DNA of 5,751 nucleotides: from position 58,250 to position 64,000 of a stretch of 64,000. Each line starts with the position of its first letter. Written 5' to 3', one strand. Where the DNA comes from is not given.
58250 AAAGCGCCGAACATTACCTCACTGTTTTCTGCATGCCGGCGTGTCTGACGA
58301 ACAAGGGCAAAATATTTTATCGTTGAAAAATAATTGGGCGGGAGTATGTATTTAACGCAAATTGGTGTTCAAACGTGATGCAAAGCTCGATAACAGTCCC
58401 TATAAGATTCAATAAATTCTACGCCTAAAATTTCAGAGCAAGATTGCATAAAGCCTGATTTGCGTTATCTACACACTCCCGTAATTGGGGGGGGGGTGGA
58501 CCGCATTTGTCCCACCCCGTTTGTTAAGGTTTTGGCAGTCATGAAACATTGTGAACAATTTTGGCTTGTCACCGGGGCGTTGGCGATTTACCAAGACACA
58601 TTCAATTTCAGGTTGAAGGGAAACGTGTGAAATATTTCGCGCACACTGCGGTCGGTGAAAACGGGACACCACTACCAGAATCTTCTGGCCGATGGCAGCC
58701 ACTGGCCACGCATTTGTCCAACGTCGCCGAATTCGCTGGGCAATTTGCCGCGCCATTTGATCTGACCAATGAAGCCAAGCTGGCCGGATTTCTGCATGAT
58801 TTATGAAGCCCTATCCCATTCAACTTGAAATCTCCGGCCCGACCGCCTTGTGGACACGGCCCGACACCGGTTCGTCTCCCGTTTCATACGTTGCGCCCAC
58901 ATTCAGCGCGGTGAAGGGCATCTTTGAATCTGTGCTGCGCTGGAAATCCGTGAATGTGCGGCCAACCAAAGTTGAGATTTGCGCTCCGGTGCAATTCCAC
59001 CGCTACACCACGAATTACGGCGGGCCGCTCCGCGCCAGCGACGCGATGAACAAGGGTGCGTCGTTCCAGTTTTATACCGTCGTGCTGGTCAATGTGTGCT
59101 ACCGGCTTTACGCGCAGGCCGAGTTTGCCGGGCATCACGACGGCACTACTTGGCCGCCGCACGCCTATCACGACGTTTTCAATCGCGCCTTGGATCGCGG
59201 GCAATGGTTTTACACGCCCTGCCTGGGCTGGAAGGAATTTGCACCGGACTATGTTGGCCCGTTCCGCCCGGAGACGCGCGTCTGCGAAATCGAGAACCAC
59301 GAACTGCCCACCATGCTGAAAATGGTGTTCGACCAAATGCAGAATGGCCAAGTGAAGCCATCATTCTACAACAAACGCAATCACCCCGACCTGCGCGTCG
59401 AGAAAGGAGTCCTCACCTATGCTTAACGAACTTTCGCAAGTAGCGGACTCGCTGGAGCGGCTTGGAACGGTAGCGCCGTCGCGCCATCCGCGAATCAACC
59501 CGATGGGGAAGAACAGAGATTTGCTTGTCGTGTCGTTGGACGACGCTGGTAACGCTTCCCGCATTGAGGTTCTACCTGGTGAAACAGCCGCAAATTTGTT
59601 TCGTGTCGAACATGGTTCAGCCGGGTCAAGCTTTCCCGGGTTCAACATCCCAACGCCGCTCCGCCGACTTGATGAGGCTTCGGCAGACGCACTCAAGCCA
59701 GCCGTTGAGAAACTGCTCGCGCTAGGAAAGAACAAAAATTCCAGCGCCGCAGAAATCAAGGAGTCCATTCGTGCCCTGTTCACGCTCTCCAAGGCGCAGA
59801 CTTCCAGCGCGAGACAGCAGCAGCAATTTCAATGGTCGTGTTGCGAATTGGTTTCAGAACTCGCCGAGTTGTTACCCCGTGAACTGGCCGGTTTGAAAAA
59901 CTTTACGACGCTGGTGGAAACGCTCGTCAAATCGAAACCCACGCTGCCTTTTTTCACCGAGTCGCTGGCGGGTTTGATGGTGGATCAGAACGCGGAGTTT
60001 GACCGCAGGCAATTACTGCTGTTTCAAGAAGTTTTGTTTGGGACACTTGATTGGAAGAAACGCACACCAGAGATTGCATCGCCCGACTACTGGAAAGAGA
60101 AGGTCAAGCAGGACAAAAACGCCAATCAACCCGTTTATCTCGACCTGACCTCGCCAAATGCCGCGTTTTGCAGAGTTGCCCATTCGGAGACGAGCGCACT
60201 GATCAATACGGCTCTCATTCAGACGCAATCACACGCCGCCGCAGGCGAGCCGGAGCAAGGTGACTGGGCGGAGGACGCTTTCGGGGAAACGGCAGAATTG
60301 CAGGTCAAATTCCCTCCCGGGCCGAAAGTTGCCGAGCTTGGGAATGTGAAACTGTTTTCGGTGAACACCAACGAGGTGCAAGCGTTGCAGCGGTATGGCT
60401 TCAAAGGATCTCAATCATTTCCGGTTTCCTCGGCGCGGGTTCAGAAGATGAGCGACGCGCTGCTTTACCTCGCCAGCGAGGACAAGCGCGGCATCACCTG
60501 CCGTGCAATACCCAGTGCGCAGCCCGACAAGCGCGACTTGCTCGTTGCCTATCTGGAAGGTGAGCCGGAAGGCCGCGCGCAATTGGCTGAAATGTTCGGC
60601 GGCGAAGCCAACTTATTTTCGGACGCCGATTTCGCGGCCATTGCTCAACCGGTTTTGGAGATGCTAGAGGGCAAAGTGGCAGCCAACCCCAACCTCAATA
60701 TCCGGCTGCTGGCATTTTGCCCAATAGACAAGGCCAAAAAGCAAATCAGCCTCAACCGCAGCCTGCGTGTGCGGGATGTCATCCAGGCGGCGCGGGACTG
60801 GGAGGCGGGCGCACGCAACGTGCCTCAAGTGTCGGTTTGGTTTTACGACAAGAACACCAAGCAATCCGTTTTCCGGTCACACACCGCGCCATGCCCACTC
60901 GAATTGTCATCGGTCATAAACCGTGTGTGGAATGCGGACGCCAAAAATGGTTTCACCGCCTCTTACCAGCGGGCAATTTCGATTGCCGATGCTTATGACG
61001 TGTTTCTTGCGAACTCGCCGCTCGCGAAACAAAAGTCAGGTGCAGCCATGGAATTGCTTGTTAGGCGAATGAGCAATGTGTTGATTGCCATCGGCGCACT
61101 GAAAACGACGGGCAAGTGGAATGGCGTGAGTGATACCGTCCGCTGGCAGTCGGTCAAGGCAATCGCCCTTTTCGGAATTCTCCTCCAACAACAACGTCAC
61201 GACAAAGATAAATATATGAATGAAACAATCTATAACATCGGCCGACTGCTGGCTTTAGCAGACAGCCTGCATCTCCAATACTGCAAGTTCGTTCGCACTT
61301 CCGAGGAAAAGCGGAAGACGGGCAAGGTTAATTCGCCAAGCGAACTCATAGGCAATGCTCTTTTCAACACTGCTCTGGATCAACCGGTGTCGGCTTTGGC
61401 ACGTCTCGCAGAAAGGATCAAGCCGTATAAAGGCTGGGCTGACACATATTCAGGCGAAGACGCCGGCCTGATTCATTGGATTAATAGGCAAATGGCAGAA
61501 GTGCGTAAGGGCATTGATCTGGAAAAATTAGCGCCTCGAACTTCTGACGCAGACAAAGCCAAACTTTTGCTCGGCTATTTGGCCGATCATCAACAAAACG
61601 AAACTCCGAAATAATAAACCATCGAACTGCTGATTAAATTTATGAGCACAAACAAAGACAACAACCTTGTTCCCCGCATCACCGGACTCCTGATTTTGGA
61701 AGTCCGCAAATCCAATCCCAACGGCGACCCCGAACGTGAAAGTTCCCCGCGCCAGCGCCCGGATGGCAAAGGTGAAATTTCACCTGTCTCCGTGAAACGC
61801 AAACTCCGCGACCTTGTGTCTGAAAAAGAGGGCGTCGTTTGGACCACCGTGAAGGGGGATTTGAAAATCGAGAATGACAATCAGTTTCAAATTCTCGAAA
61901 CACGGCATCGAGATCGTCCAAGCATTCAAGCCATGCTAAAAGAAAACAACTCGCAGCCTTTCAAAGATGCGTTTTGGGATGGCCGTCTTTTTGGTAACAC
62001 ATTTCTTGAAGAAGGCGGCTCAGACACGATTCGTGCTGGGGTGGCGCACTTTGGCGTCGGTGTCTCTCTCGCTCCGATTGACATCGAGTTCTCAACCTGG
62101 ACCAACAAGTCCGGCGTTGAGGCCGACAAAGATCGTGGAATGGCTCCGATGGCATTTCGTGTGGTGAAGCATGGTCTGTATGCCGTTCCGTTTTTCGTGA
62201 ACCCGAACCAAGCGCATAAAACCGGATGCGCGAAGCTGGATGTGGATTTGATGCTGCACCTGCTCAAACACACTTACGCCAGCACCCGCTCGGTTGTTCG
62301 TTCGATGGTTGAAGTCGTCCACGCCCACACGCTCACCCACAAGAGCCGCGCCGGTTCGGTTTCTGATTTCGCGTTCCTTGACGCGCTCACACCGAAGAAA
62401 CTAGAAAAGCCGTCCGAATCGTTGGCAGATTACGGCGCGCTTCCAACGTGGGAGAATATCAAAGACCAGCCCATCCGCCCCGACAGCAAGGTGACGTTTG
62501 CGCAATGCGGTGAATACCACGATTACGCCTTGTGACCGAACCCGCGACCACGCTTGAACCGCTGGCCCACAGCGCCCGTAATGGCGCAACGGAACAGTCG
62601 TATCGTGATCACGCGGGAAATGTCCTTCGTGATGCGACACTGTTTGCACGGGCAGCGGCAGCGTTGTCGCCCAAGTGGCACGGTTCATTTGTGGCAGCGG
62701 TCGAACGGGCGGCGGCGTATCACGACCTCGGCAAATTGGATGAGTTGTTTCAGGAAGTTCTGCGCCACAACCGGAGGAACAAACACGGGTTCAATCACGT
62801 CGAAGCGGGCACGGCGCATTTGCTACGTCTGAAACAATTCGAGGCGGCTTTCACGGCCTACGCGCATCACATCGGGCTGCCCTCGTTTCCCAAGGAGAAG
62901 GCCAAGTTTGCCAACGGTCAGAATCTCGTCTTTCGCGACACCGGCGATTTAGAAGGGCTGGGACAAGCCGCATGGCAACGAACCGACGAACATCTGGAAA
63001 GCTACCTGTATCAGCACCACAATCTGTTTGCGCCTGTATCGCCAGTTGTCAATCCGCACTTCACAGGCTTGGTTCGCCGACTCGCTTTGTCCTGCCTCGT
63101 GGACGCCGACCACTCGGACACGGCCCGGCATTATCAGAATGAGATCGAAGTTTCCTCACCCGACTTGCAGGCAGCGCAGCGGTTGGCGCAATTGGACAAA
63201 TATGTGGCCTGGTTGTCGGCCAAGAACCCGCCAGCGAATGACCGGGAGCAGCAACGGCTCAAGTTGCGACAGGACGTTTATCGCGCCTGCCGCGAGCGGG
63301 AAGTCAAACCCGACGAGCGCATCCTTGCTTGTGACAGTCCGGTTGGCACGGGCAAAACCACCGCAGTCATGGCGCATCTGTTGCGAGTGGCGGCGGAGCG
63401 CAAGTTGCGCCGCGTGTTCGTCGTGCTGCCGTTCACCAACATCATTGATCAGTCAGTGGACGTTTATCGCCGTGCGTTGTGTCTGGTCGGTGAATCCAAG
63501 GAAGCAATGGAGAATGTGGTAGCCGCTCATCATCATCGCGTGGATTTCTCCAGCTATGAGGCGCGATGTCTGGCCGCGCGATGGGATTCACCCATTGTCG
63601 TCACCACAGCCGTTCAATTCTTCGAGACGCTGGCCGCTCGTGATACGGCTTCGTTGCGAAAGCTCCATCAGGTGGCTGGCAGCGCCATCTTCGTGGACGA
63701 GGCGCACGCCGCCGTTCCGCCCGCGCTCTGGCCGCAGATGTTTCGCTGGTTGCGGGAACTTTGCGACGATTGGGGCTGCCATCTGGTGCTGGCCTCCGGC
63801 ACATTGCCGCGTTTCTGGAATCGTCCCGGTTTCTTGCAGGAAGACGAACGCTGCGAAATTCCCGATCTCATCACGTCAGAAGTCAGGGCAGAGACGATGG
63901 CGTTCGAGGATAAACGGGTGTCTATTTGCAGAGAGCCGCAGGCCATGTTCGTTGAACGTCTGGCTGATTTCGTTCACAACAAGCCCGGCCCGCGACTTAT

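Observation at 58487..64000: Rearranged type I-C-like cas cluster (cas3 stub, cas5c, cas8c, cas7c, full cas3) beside an ICE maintenance module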

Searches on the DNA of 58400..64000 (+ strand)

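Call 10: search_dna_similar(query=window:58400-64000:+, collection=plasmids, mode=near)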
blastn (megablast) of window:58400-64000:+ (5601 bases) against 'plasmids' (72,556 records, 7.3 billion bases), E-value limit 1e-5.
No match.

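Call 65: search_rna_families(source=L001, start=15900, end=17000, threshold=gathering)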
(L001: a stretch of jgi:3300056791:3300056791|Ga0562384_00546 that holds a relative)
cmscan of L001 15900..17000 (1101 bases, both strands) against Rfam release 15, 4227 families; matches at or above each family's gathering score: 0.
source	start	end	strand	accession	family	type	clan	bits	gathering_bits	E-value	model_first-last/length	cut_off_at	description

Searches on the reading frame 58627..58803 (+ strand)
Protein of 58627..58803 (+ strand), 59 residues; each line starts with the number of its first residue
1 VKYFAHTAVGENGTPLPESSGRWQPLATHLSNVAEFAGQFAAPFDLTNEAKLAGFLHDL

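Call 6: search_protein_families(library=ncbifam, proteins=[window:58627-58803:+], max_evalue=0.1)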
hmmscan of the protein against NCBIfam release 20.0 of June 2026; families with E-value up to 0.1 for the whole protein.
window:58627-58803:+ (59 aa): 3 families
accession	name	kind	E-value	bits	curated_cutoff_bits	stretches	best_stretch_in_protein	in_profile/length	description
TIGR02621.3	cas3_GSU0051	exception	0.00062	18.7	400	1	16-59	661-708/854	type I-G CRISPR-associated helicase/endonuclease Cas3g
TIGR01596.1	cas3_HD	equivalog_domain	0.00083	19.5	43.45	1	26-59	1-42/178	CRISPR-associated endonuclease Cas3''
NF005519.0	PRK07152.1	equivalog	0.078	11.9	315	1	27-59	198-231/361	nicotinate-nucleotide adenylyltransferase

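Call 7: search_protein_families(library=pfam, proteins=[window:58627-58803:+], max_evalue=0.1)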
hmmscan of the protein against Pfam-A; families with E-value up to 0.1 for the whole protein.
window:58627-58803:+ (59 aa): 0 families

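Call 8: search_protein_families(library=padloc, proteins=[window:58627-58803:+], max_evalue=0.1)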
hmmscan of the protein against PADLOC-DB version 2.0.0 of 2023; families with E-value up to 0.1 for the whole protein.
window:58627-58803:+ (59 aa): 7 families
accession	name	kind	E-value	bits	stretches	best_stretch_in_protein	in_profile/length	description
PDLC01254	Cas3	-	2.1e-08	32.5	1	19-59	2-42/164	CAS-I; effector_G3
PDLC01765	Cas3c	-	9.9e-08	29.3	1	1-59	11-55/612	-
PDLC01766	Cas3c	-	2.6e-07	27.2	1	18-59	332-373/1009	-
PDLC00940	Cas3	-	0.00022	19.5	1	26-59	1-42/178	CRISPR-associated endonuclease Cas3-HD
PDLC01769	Cas3g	-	0.012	12.2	1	20-58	656-695/836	-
PDLC01763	Cas3b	-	0.016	11.9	1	18-59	15-51/762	-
PDLC00939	Cas3g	-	0.05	9.7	1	11-59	677-729/864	"CRISPR-associated helicase Cas3, subtype Dpsyc"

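Call 24: find_homologous_proteins(query=A3, max_evalue=0.001)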
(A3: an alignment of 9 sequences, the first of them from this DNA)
Query A3 (9 sequences) (59 aa, profile of the alignment): 478 proteins with E <= 0.001 among 7823 candidates; the best 120 are listed.
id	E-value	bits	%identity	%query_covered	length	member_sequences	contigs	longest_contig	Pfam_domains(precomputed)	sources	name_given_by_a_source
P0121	2.3e-27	113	69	100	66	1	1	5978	PF01966.29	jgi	jgi:CRISPR-associated endonuclease/helicase Cas3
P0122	6.3e-27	111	66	100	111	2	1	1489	PF01966.29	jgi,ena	-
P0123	9.1e-27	111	88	100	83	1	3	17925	-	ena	-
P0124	1.8e-26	110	64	100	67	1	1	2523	-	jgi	jgi:CRISPR-associated endonuclease/helicase Cas3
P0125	4.1e-26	109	64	100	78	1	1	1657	-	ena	-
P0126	4.2e-26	109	75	100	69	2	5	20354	-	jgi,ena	jgi:HD-GYP domain-containing protein (c-di-GMP phosphodiesterase class II)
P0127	6.3e-26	108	68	100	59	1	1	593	-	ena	-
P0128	1.6e-25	107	54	100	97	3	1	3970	-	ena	-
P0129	1.7e-25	107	98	100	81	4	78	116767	-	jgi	jgi:hypothetical protein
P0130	2.0e-25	107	57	98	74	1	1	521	PF01966.29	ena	-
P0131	3.6e-25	106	64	100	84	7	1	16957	-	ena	-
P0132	8.9e-25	104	64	100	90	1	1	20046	-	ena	-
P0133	9.7e-25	104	59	100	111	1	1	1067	PF01966.29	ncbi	-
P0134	1.0e-24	104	67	98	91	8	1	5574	-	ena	-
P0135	1.7e-24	104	54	100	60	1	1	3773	-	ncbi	ncbi:MAG: hypothetical protein ABSA47_18610, partial [Verrucomicrobiota bacterium]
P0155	2.6e-23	100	69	100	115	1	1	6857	PF01966.29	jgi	-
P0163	4.5e-23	99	56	100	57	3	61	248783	-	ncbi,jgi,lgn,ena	jgi:CRISPR-associated endonuclease/helicase Cas3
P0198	4.6e-22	96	49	100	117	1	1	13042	PF01966.29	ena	-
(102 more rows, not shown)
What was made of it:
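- Tried and rejected: The first protein search suggested this, because the best 120 hits were all 138 aa or shorter (call 24).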

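Call 30: find_encoding_contigs(protein=P0155, flank=7000, max_places=3)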
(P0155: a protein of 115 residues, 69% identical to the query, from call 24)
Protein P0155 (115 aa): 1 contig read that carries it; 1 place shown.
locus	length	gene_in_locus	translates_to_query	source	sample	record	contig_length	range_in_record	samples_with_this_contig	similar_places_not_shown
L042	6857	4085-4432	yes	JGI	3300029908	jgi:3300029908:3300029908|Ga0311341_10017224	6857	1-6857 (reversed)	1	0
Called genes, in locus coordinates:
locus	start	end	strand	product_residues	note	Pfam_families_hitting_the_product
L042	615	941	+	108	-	-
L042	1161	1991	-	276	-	PF01497:Peripla_BP_2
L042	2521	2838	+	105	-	PF17761:DUF1016_N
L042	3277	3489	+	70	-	-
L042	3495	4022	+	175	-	PF02661:Fic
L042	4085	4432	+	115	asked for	PF01966:HD (weak)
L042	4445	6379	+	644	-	PF04851:ResIII (weak), PF00270:DEAD, PF22590:Cas3-like_C_2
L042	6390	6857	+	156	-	?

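Call 31: find_encoding_contigs(protein=P0198, flank=8000, max_places=3)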
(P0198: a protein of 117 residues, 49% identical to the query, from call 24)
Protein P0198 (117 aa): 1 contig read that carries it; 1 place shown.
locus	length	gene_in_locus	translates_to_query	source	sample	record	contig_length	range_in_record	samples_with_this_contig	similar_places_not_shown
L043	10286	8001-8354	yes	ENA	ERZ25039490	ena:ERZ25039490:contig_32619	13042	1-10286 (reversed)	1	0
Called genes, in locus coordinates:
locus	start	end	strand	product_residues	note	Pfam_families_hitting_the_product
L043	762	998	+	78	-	-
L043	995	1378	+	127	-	-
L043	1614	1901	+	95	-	PF00107:ADH_zinc_N, PF13602:ADH_zinc_N_2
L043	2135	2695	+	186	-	-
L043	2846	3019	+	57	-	-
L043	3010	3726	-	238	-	-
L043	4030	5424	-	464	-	PF13148:DUF3987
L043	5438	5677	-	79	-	-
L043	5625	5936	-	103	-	-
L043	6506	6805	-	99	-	-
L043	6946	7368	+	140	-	-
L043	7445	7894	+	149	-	-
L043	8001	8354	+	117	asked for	PF01966:HD (faint)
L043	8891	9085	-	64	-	-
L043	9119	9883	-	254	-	PF00589:Phage_integrase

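Call 33: find_related_loci(query=A4, collection=metagenome_contigs, flank=6000)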
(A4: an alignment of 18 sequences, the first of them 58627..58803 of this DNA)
Query A4 (59 aa) in metagenome_contigs; peptide patterns used: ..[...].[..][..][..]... (x = any residue, [..] = any of these).
347 stretches matched a pattern; 258 encode a relative of the query (tblastn E <= 1e-3); the best 80 are kept; 80 distinct loci.
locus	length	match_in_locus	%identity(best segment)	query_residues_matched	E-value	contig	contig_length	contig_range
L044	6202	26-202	85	1-59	7e-32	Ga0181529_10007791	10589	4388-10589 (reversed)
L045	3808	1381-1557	85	1-59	2e-31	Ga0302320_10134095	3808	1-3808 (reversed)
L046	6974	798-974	85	1-59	2e-31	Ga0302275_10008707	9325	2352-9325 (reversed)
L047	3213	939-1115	85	1-59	2e-31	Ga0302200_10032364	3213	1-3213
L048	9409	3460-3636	83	1-59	3e-31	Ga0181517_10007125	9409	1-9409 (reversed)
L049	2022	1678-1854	85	1-59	5e-31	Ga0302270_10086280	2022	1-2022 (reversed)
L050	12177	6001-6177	83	1-59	3e-31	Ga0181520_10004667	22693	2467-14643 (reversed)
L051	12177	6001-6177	81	1-59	7e-31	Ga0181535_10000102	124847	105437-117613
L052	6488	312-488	80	1-59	6e-30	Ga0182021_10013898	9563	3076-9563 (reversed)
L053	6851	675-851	80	1-59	5e-29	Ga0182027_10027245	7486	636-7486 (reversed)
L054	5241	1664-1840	69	1-59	9e-27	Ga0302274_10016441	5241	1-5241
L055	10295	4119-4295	69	1-59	9e-27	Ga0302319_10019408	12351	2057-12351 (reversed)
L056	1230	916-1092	73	1-59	2e-26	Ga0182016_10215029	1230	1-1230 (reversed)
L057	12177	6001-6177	71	1-59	5e-26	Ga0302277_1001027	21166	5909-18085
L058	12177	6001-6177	71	1-59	5e-26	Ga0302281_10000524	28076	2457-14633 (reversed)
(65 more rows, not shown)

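Call 37: search_protein_representatives(alignment_id=A4)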
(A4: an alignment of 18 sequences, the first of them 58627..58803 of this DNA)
Query: 18 sequences, 110 profile positions. Proteins with E-value up to 0.001 (for the whole library): 5498; up to 1e-10: 1223; up to 1e-30: 24. The best 150 are listed.
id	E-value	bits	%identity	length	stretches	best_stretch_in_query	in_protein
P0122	3.0e-52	191.6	-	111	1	1-108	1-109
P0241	1.8e-49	182.7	-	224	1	1-109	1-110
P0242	1.4e-48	179.8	-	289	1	1-109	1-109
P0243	5.4e-48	177.9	-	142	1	1-109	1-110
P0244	6.9e-47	174.3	-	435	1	1-108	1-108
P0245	7.2e-47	174.3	-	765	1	1-109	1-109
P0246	2.7e-46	172.4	-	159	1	1-108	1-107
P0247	1.0e-45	170.6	-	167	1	1-109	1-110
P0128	1.1e-45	170.4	-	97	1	1-94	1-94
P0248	5.5e-45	168.2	-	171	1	2-109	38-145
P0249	4.9e-44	165.2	-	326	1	1-109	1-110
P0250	1.2e-42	160.7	-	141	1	1-108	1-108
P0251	2.1e-42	159.9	-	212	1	2-109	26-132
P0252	2.9e-39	149.8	-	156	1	1-84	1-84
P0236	2.9e-38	146.5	-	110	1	1-88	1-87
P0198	2.1e-37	143.8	-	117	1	1-85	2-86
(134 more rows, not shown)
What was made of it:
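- Tried and rejected: The all-against-representatives search also found full-length proteins of 730-790 aa (call 37).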

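Call 71: search_protein_families(library=ncbifam, proteins=[L050:6001-8280:+, L050:8311-9024:+, L050:9024-10760:+, L050:10774-11652:+], max_evalue=0.00001)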
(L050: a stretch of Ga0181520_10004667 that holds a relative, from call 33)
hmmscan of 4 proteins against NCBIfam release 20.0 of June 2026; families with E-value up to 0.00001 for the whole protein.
L050:6001-8280:+ (760 aa): 4 families
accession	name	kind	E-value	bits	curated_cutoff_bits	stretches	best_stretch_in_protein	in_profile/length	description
TIGR01587.1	cas3_core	equivalog_domain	1.2e-38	133.2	102.45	1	252-599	2-336/358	CRISPR-associated helicase Cas3'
TIGR02621.3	cas3_GSU0051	exception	2.8e-38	132.3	400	2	392-619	170-406/854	type I-G CRISPR-associated helicase/endonuclease Cas3g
TIGR01596.1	cas3_HD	equivalog_domain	2.6e-22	79.8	43.45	1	26-191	1-177/178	CRISPR-associated endonuclease Cas3''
NF007248.0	PRK09694.1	equivalog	1.3e-10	40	569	0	491-641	564-729/878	CRISPR-associated helicase/endonuclease Cas3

L050:8311-9024:+ (238 aa): 2 families
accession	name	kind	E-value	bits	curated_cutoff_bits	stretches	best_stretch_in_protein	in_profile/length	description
TIGR01876.1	cas_Cas5d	exception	1.3e-42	146.3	85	1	6-230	2-200/203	type I-C CRISPR-associated protein Cas5c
TIGR02593.1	CRISPR_cas5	subfamily_domain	1e-14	54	17.8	1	5-41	4-40/43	CRISPR-associated protein Cas5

L050:9024-10760:+ (579 aa): 1 family
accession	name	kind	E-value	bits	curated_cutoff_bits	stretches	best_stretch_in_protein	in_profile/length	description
TIGR01863.1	cas_Csd1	equivalog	1.3e-98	331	218.65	1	3-568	1-586/588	type I-C CRISPR-associated protein Cas8c/Csd1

L050:10774-11652:+ (293 aa): 3 families
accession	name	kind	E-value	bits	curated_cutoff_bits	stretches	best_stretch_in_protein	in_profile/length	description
TIGR02589.1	cas_Csd2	exception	5.4e-110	367.3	182.25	1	12-291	1-283/284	type I-C CRISPR-associated protein Cas7/Csd2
TIGR01595.1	cas_CT1132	subfamily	9.8e-78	261.4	125.8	1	9-279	1-268/268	CRISPR-associated protein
TIGR02590.1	cas_Csh2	exception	6.1e-29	101.4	171.55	1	14-237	3-218/286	type I-B CRISPR-associated protein Cas7/Csh2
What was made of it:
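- L050 passes the NCBIfam cut-offs for Cas5c, Cas8c/Csd1 and Cas7/Csd2 (call 71).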
